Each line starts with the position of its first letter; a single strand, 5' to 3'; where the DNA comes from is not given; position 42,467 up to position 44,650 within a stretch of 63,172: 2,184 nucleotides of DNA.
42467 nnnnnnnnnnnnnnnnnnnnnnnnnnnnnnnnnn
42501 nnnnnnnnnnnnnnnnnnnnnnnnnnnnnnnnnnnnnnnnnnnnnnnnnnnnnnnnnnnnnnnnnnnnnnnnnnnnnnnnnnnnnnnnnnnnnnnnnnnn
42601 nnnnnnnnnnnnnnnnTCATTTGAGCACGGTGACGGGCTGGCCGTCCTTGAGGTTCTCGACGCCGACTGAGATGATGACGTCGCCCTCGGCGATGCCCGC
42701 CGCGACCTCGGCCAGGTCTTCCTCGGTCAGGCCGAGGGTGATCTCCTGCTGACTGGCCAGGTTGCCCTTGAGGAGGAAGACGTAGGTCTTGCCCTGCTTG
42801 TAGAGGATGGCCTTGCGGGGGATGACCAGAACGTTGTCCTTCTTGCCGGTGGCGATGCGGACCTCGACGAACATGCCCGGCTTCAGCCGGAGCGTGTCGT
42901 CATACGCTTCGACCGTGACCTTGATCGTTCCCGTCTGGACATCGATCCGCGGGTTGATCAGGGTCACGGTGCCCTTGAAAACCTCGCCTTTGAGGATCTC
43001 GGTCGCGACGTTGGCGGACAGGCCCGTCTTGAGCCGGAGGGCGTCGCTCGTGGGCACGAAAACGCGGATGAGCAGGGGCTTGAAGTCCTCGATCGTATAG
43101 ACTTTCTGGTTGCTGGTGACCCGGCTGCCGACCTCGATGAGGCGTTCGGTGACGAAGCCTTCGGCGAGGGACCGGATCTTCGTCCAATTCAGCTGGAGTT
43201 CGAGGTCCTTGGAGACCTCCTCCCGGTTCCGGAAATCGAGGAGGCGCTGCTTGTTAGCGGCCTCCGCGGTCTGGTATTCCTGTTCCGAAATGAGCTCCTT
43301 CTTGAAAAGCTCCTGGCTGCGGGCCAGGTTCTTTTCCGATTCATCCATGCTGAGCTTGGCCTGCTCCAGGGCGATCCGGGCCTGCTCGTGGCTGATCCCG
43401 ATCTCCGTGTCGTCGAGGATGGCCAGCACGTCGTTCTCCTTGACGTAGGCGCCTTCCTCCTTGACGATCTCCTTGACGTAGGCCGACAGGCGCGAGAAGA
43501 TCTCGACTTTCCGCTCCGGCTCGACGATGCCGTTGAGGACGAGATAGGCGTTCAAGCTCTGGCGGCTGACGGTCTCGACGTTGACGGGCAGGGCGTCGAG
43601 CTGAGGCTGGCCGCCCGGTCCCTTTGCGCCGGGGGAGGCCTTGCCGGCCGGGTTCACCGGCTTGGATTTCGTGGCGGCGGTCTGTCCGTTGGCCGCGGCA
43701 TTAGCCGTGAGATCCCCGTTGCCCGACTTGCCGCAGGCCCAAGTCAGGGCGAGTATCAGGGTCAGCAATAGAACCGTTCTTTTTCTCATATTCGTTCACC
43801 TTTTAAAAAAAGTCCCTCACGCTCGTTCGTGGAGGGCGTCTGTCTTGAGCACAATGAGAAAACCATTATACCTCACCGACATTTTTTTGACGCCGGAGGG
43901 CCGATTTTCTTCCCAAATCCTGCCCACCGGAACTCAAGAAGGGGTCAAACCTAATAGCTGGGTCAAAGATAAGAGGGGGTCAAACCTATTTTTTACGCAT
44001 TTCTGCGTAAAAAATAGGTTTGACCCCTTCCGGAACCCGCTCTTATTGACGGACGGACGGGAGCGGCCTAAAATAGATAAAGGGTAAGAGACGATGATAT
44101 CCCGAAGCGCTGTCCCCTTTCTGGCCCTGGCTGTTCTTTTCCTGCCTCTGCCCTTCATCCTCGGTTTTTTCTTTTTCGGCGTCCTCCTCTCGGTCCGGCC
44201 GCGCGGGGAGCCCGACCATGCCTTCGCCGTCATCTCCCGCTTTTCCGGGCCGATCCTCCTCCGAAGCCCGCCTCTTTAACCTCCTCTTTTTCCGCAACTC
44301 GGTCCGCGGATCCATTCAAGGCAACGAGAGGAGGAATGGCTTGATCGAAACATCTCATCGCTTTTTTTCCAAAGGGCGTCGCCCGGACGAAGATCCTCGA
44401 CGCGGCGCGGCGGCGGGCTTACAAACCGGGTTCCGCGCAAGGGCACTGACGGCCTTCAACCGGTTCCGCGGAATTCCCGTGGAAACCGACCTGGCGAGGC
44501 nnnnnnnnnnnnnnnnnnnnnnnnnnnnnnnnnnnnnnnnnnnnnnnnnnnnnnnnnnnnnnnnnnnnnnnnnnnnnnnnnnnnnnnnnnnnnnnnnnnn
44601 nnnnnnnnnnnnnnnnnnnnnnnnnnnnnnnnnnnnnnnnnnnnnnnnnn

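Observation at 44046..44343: Candidate SecM-like secretion-monitor leader controlling secA through an anti-SD placed right after its stop codon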

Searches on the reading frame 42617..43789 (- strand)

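Call 49: search_protein_families(library=pfam, proteins=[window:42617-43789:-], max_evalue=0.001)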
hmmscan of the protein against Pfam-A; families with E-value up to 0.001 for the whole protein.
window:42617-43789:- (390 aa): 3 families
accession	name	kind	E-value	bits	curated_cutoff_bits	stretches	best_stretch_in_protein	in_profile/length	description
PF16576.10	HlyD_D23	-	1e-23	84.2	30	1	92-308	17-214/214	Barrel-sandwich domain of CusB or HlyD membrane-fusion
PF13437.12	HlyD_3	-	1.4e-14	55.1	22.2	1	204-305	1-106/106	HlyD family secretion protein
PF13533.13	Biotin_lipoyl_2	-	0.00036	20.7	29.8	0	95-126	1-32/32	Biotin-lipoyl like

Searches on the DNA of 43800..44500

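Call 48: search_rna_families(source=window, start=43800, end=44500, threshold=evalue, max_evalue=1)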
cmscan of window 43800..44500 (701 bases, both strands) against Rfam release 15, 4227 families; matches with E-value up to 1: 8.
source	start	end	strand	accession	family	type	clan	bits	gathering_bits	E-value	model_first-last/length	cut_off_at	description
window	43973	44030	-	RF03940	MIR9563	Gene; miRNA;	-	31.7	90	0.00048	1-127/127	no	MIR9563 microRNA precursor family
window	43977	44028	+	RF00900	mir-255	Gene; miRNA;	-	30.4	50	0.002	1-59/59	no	mir-255 microRNA precursor family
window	43974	44029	-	RF00721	MIR475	Gene; miRNA;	-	25.1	70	0.033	1-128/128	no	MIR475 microRNA precursor family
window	43955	44049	-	RF03896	MIR2275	Gene; miRNA;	-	23.9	60.5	0.065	1-95/95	no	MIR2275 microRNA precursor family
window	43970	44032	+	RF03831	mir-627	Gene; miRNA;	-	22.8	86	0.02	1-87/87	no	mir-627 microRNA precursor family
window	43973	44030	+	RF03896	MIR2275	Gene; miRNA;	-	21.9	60.5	0.2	20-75/95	no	MIR2275 microRNA precursor family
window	43974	44029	-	RF00446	mir-133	Gene; miRNA;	-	17.1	55.5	0.6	18-57/74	no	mir-133 microRNA precursor family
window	44074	44199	+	RF02091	DAOA-AS1_2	Gene; lncRNA;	-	14.3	43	0.56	1-205/205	no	DAOA antisense RNA 1 conserved region 2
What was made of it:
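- Tried and rejected: It returned only sub-threshold miRNA-like hits on the upstream palindrome and nothing on the leader or switch (call 48).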

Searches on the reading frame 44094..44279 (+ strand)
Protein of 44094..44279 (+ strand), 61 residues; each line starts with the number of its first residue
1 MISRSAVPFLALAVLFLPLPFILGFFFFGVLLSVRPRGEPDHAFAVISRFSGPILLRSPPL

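Call 5: search_protein_families(library=pfam, proteins=[window:44094-44279:+], max_evalue=0.01)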
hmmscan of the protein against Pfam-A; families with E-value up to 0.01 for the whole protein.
window:44094-44279:+ (61 aa): 0 families

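Call 9: find_homologous_proteins(query=window:44094-44276:+, max_evalue=10)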
Query seq(61 aa) (61 aa): 127 proteins with E <= 10 among 127 candidates; the best 120 are listed.
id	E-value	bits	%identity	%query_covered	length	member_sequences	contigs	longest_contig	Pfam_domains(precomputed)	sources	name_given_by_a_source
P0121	1.7e-29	118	100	100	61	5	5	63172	-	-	-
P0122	2.5e-23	98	82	100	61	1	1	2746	-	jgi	jgi:hypothetical protein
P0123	5.0e-23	97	83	98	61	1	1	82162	-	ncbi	-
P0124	1.8e-22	96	82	100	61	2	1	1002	-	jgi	jgi:hypothetical protein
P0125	4.4e-22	94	79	100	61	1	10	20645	-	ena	-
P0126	1.1e-21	93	79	100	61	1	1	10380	-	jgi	jgi:hypothetical protein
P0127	1.2e-21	93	80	98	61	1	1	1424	-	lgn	-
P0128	1.5e-21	93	77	100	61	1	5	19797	-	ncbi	-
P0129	1.5e-21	93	83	98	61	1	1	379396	-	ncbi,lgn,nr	ncbi:MAG: hypothetical protein NT006_04840 [Candidatus Aminicenantes bacterium]|nr:hypothetical prot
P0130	2.6e-21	92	78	98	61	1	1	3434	-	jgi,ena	-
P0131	2.7e-21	92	78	98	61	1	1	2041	-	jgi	jgi:hypothetical protein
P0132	2.8e-21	92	82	100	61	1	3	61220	-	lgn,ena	-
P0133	3.6e-21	92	79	100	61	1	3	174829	-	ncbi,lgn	-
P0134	8.2e-21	90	82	98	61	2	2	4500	-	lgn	-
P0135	8.9e-21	90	75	98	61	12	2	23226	-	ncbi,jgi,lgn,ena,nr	ncbi:MAG: hypothetical protein A2W03_03815 [Candidatus Aminicenantes bacterium RBG_16_63_16]|nr:MAG:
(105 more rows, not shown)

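Call 28: search_protein_families(library=ncbifam, proteins=[P0121], max_evalue=0.001)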
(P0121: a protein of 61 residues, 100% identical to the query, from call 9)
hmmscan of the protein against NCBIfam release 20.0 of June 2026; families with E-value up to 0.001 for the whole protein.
P0121 (61 aa): 0 families
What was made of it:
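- Tried and rejected: Pfam and NCBIfam gave no hit (calls 5, 28).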
